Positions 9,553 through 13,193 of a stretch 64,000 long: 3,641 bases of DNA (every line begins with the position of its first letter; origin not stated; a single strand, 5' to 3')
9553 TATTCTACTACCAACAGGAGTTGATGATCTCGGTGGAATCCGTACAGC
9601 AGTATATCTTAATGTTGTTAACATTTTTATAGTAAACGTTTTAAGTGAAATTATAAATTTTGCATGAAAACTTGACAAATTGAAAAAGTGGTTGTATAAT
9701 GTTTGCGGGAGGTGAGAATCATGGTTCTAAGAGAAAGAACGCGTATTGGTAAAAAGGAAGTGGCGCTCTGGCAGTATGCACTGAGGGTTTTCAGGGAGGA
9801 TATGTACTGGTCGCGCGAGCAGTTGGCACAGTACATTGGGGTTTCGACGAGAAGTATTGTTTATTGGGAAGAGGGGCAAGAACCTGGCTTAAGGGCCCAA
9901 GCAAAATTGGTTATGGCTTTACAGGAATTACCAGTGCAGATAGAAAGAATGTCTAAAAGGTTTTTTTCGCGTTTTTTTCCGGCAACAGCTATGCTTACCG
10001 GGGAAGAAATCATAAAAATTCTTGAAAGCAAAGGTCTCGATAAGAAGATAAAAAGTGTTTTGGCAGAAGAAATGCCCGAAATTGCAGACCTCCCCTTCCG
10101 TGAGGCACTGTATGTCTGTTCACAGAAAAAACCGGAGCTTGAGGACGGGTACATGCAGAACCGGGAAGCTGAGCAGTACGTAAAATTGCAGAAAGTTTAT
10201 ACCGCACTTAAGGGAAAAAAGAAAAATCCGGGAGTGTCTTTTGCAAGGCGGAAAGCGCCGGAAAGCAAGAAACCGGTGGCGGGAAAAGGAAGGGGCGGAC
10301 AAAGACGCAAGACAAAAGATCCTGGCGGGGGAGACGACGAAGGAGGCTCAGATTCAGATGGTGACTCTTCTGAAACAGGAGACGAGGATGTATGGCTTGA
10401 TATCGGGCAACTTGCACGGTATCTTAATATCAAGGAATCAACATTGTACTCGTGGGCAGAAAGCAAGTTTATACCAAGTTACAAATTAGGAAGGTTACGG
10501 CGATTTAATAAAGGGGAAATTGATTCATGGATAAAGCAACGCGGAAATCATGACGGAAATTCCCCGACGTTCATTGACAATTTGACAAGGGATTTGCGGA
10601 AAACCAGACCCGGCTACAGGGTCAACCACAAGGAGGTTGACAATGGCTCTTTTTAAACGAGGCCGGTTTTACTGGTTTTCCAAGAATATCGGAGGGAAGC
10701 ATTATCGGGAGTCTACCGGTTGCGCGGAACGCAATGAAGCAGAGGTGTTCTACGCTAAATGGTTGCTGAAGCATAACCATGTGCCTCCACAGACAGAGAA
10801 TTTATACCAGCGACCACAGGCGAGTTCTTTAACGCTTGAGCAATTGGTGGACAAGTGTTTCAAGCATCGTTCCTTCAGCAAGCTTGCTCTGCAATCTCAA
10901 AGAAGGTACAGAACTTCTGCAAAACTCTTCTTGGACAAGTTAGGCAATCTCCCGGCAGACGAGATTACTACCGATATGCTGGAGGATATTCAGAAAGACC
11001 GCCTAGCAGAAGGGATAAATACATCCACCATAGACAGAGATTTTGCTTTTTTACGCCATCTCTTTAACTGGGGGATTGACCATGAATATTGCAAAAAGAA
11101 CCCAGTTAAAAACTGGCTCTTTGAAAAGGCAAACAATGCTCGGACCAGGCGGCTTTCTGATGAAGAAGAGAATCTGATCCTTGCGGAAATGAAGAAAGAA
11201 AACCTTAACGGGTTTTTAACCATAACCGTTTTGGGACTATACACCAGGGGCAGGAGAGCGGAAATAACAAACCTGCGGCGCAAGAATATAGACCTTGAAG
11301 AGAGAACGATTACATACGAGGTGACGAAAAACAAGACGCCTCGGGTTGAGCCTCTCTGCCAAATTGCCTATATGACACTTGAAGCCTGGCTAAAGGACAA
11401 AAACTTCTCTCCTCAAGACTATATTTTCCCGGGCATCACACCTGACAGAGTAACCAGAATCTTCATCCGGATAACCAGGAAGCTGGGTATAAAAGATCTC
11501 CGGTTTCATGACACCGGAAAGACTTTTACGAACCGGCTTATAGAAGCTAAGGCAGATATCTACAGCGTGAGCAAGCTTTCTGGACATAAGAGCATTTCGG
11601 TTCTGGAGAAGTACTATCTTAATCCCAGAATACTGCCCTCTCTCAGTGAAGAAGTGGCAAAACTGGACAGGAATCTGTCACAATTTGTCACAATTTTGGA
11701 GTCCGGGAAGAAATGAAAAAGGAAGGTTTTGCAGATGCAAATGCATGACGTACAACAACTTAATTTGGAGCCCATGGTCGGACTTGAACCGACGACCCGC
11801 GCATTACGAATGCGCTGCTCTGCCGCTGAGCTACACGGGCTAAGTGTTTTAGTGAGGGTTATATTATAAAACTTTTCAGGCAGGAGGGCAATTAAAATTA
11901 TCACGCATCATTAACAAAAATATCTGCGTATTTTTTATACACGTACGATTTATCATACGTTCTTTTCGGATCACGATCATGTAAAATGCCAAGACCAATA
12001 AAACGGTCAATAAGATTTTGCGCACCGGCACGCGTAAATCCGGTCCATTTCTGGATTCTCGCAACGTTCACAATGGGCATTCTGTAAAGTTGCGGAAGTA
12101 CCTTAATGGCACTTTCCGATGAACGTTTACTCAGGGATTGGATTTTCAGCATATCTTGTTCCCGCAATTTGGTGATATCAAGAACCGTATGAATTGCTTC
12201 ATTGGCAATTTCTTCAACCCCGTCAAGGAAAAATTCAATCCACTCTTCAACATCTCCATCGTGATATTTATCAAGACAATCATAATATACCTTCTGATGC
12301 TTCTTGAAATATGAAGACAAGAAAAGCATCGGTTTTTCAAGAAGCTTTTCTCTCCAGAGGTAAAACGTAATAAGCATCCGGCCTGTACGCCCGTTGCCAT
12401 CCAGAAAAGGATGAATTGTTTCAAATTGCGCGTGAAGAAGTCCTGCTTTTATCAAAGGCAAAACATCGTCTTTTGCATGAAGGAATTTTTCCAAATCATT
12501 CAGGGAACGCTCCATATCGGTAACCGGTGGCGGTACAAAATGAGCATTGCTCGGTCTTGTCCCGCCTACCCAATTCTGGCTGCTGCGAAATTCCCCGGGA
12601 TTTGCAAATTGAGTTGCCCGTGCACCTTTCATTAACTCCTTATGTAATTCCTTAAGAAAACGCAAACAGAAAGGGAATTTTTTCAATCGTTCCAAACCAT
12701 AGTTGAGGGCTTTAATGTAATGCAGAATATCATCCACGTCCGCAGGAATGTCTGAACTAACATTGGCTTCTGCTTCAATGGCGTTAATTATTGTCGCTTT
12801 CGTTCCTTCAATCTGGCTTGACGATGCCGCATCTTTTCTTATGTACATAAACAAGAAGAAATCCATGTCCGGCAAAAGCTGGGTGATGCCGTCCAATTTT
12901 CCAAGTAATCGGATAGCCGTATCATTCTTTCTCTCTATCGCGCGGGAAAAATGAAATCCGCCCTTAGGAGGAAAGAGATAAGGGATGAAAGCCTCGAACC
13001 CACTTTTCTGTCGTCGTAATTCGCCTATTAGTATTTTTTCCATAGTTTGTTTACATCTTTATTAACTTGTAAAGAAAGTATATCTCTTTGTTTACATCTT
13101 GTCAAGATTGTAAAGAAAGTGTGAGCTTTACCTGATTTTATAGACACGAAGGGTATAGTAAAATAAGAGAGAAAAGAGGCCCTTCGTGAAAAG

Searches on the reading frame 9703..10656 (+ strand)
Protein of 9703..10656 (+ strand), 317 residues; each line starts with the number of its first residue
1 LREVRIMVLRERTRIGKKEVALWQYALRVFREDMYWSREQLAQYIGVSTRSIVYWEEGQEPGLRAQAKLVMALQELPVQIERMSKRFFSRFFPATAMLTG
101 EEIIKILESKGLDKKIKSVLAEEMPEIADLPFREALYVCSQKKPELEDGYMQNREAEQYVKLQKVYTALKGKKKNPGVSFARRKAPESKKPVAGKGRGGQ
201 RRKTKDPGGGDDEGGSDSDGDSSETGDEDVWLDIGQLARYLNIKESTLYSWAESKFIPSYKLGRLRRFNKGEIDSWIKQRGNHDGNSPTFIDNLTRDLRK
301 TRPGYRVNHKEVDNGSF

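Call 7: search_protein_families(library=pfam, proteins=[window:9703-10656:+], max_evalue=10)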
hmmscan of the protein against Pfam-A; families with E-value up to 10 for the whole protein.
window:9703-10656:+ (317 aa): 16 families
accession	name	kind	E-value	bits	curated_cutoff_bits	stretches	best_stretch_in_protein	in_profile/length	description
PF12728.13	HTH_17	-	8.5e-15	55.2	27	1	231-280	1-50/51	Helix-turn-helix domain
PF01381.28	HTH_3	-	2e-07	31.4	23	1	28-64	2-39/55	Helix-turn-helix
PF00376.29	MerR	-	0.00019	21.6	28.2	2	234-259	2-27/38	MerR family regulatory protein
PF13560.12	HTH_31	-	0.00088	20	27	1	27-73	6-54/64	Helix-turn-helix domain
PF07022.19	Phage_CI_repr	-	0.0018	19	22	1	236-259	17-40/65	Bacteriophage CI repressor helix-turn-helix domain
PF13411.12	MerR_1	-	0.0018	18.8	21.6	2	40-57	5-22/69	MerR HTH family regulatory protein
PF13384.12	HTH_23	-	0.002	18.3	24.6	1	26-61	10-47/50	Homeodomain-like domain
PF14549.12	P22_Cro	-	0.0061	16.7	30.2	2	235-272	13-48/60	DNA-binding transcriptional regulator Cro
PF13022.12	HTH_Tnp_1_2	-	0.0065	17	27.9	1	234-256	29-52/122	Helix-turn-helix of insertion element transposase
PF15943.11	YdaS_toxin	-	0.0065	16.7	30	1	236-273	13-51/65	Bacterial toxin YdaS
PF06056.18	Terminase_5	-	0.021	15.2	20.3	1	236-253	18-35/58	Putative ATPase subunit of terminase (gpP-like)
PF08279.18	HTH_11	-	0.032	14.5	25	1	27-53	6-33/55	HTH domain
PF20432.4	Xre-like-HTH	-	0.046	14.4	25.8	1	25-54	14-41/63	Antitoxin Xre-like helix-turn-helix domain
PF16677.11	GP3_package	-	0.055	14.1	29.4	1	237-254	39-56/105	DNA-packaging protein gp3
PF04218.19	CENP-B_N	-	0.13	12.3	21.2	1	236-255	27-46/53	CENP-B N-terminal DNA-binding domain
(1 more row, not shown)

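Call 60: search_protein_families(library=padloc, proteins=[window:9703-10656:+], max_evalue=0.1)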
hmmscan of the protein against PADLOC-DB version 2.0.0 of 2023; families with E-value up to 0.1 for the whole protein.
window:9703-10656:+ (317 aa): 3 families
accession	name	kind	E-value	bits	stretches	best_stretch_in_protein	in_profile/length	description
PDLC04133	mad1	-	6.3e-12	43.6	2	230-281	4-55/60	mads_1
PDLC03949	RmrA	-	0.0033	14.4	1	27-74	7-55/363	-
PDLC03952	RmrA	-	0.012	12.5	1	6-74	6-75/395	-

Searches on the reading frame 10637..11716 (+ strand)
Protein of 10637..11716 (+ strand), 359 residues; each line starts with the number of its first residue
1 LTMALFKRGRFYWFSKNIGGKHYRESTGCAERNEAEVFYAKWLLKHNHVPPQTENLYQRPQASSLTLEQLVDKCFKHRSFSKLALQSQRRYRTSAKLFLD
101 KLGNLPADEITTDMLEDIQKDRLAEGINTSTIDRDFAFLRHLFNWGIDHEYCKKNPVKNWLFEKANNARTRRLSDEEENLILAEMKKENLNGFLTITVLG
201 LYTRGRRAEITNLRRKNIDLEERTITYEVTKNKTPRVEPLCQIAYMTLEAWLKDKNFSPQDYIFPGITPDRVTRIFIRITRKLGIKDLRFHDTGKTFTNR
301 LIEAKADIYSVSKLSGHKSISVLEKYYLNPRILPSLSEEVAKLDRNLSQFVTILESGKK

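Call 7: search_protein_families(library=pfam, proteins=[window:10637-11716:+], max_evalue=10)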
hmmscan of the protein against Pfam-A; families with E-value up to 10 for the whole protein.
window:10637-11716:+ (359 aa): 6 families
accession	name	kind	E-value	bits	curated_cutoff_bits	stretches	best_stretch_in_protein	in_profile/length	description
PF00589.27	Phage_integrase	-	6e-20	72.2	27.1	1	172-327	2-166/172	Phage integrase family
PF24624.1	Int_N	-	1.6e-07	32.4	27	1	67-159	5-95/100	Phage integrase, N-terminal domain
PF13102.12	Phage_int_SAM_5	-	8e-06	26.6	22.3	1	85-158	19-94/98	Phage integrase SAM-like domain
PF02899.23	Phage_int_SAM_1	-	0.00014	22.5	22.3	1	83-147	14-80/83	Phage integrase, N-terminal SAM-like domain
PF22022.2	Phage_int_M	-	0.0024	18.5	27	1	87-160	21-93/96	Phage integrase central domain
PF13495.12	Phage_int_SAM_4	-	0.021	15.7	27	1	70-151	1-83/85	Phage integrase, N-terminal SAM-like domain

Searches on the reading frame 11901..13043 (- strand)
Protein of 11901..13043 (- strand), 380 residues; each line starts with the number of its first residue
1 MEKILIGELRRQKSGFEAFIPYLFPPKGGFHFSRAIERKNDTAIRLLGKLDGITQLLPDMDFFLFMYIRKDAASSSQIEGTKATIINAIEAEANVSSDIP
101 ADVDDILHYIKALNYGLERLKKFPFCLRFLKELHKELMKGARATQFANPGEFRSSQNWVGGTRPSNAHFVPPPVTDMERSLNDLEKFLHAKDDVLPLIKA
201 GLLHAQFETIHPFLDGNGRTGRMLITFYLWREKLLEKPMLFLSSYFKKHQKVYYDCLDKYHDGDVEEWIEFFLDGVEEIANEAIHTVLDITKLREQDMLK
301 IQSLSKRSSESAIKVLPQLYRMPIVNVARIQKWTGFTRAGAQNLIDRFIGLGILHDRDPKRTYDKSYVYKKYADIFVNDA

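Call 7: search_protein_families(library=pfam, proteins=[window:11901-13043:-], max_evalue=10)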
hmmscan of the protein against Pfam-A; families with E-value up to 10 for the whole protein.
window:11901-13043:- (380 aa): 3 families
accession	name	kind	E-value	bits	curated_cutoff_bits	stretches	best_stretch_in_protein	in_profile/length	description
PF02661.23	Fic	-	8.9e-21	75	24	1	125-229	2-93/93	Fic/DOC family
PF13784.11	Fic_N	-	2.4e-19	69.6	26.7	1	40-118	4-82/82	Fic/DOC family N-terminal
PF03118.21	RNA_pol_A_CTD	-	0.0054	16.9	23.8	1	281-314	30-63/67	Bacterial RNA polymerase, alpha chain C terminal domain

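Call 60: search_protein_families(library=padloc, proteins=[window:11901-13043:-], max_evalue=0.1)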
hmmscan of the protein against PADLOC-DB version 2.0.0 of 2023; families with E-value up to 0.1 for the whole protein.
window:11901-13043:- (380 aa): 7 families
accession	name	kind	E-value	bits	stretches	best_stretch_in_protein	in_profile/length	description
PDLC03963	SoFic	-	1.2e-108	361.8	1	16-376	6-358/361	-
PDLC04966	PDC-S24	-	3.2e-21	73.7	1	125-260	232-368/497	-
PDLC04836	PDC-S04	-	7.9e-19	65.8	1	75-274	33-225/244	-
PDLC04837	PDC-S04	-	1.4e-16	58.5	1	75-273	33-221/234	-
PDLC04840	PDC-S04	-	3.5e-16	57.6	1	99-233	47-178/227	-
PDLC04839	PDC-S04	-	2.3e-10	38.5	1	126-272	60-198/205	-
PDLC04838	PDC-S04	-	4.1e-06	24.7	1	121-227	59-160/209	-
